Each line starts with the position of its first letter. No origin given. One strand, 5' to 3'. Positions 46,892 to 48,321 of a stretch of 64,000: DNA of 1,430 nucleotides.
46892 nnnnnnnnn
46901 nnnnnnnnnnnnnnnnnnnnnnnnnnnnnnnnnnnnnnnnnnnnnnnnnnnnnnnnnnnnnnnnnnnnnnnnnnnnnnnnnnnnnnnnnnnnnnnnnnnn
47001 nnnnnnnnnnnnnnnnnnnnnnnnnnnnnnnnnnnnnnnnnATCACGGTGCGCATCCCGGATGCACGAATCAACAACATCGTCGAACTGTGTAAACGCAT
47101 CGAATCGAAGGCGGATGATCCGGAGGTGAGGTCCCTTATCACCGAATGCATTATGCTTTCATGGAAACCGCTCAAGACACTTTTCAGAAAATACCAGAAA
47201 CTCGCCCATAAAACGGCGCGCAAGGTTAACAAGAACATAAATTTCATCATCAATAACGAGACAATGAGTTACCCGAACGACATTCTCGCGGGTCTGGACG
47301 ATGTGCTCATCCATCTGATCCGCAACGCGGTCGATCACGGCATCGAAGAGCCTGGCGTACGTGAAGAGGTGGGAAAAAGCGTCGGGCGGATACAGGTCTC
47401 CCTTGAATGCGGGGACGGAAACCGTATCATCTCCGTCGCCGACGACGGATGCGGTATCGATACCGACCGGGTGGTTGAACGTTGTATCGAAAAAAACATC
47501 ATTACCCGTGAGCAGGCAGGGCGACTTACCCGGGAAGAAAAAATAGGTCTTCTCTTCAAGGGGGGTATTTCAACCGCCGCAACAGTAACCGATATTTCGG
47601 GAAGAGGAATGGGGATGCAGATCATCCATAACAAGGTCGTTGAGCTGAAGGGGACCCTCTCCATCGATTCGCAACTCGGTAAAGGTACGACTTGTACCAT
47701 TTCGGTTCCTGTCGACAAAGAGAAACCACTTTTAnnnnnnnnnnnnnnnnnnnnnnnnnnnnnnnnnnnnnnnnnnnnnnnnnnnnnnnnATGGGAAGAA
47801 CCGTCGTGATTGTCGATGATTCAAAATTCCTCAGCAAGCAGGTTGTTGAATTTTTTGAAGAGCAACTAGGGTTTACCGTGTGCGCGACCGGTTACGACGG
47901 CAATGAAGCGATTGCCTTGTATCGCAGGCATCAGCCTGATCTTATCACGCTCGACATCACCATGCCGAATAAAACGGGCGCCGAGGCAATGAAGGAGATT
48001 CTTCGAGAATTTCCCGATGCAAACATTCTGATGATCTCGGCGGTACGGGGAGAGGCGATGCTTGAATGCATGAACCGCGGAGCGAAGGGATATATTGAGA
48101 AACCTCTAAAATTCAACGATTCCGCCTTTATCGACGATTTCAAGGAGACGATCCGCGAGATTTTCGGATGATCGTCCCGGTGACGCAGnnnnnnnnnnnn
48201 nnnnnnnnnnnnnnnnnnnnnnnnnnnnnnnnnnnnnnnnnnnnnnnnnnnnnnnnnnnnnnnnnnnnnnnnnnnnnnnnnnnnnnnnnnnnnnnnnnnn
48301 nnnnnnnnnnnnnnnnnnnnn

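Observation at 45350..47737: CheA-like kinase carrying its own transmembrane sensor (Cache-like + HAMP + PAS-like) and lacking the CheW-binding P5 domain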

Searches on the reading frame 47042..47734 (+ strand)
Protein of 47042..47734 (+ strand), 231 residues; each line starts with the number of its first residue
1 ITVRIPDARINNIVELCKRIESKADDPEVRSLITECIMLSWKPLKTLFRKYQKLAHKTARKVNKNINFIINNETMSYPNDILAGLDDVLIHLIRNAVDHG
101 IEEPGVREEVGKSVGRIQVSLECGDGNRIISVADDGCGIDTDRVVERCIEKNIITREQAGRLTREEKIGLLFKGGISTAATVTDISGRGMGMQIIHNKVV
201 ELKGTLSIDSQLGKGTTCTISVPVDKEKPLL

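Call 45: search_protein_representatives(protein=window:47042-47734:+)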
Query: 231 residues. Proteins with E-value up to 0.001 (for the whole library): 37768; up to 1e-10: 30682; up to 1e-30: 2185. The best 150 are listed.
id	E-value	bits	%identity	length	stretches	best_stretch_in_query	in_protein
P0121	1.2e-69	250.6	53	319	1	2-227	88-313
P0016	2.6e-68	246.2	51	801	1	1-226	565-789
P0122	1.3e-64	234.1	48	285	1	2-223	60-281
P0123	3.6e-60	219.6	54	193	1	38-225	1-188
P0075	6.8e-60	218.7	46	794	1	1-224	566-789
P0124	7.0e-59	215.4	49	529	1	1-224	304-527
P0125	5.5e-56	205.9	45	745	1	2-223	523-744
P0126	1.3e-55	204.6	42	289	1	2-225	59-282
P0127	1.8e-55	204.2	34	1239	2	3-222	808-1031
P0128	3.7e-55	203.2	44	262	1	1-225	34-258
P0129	3.1e-54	200.2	43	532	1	2-225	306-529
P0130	8.3e-54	198.8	44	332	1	1-226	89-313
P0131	1.0e-51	191.9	43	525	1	3-226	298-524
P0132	6.6e-50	186.0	41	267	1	2-228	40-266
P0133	7.1e-50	185.9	40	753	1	2-227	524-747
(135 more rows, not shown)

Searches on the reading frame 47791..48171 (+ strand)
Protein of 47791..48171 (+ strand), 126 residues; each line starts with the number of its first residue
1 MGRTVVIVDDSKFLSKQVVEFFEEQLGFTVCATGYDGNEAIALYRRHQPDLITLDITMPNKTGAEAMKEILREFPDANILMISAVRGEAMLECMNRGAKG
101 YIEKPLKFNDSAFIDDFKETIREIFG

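Call 3: search_protein_families(library=pfam, proteins=[window:47791-48171:+], max_evalue=0.01)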
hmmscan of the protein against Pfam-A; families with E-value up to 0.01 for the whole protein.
window:47791-48171:+ (126 aa): 2 families
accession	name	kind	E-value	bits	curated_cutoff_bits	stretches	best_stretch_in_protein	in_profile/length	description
PF00072.30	Response_reg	-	2.7e-22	79.5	30.2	1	5-109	1-104/111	Response regulator receiver domain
PF25214.1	HVO_B0008_N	-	0.0089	16.3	27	0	37-48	16-27/38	HVO_B0008 N-terminal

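Call 59: search_protein_families(library=ncbifam, proteins=[window:47791-48171:+], max_evalue=0.01)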
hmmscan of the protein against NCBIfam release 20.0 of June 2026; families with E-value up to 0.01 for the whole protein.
window:47791-48171:+ (126 aa): 92 families (the best 25 are shown)
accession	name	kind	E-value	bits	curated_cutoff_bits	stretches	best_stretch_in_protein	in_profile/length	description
NF041367.1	CheY_Halo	equivalog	1.1e-22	80.5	200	1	5-108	1-103/114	chemotaxis protein CheY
NF001965.0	PRK00742.1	subfamily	1.5e-22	80.3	293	1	5-121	6-123/357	chemotaxis-specific protein-glutamate methyltransferase CheB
NF009206.0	PRK12555.1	subfamily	3.9e-17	62.2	342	1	5-111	3-111/340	chemotaxis-specific protein-glutamate methyltransferase CheB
TIGR02875.1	spore_0_A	equivalog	1.4e-15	57.2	200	1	5-109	5-112/262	sporulation transcription factor Spo0A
NF040534.1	resp_reg_YycF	equivalog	5.3e-15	55.3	340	1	4-107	2-103/231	response regulator YycF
NF007935.0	PRK10651.1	equivalog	9.1e-15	54.4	250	1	4-107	8-112/216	two-component system response regulator NarL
NF007018.1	PRK09483.1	equivalog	1.7e-14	54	280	1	5-105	4-105/217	UvrY/SirA/GacA family response regulator transcription factor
NF045717.1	DVU0259_DivK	exception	1.8e-14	53.9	160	1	1-120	1-115/117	DVU0259 family response regulator domain-containing protein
NF040689.1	MtrAB_MtrA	equivalog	2.1e-13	50.1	300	1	5-109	1-103/219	MtrAB system response regulator MtrA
NF008469.0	PRK11361.1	equivalog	3.5e-13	49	714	1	3-110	5-111/461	acetoacetate metabolism transcriptional regulator AtoC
NF045944.1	ResRegRpaBCyano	equivalog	7.3e-13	48.4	330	1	7-107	2-100/229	response regulator transcription factor RpaB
NF041945.1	LuxN_Vibrio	equivalog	3e-12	45.5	1550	1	3-109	721-825/839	quorum-sensing autoinducer 1 sensor kinase/phosphatase LuxN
NF052445.1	RespRegMctR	equivalog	4.7e-12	45.7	300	1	5-105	4-105/205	two-component system response regulator MctR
NF011896.0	PRK15369.1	equivalog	8.4e-12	45.1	242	1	4-104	5-106/211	two component system response regulator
TIGR02154.1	PhoB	equivalog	9e-12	44.8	296.2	1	1-107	1-108/226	phosphate regulon transcriptional regulator PhoB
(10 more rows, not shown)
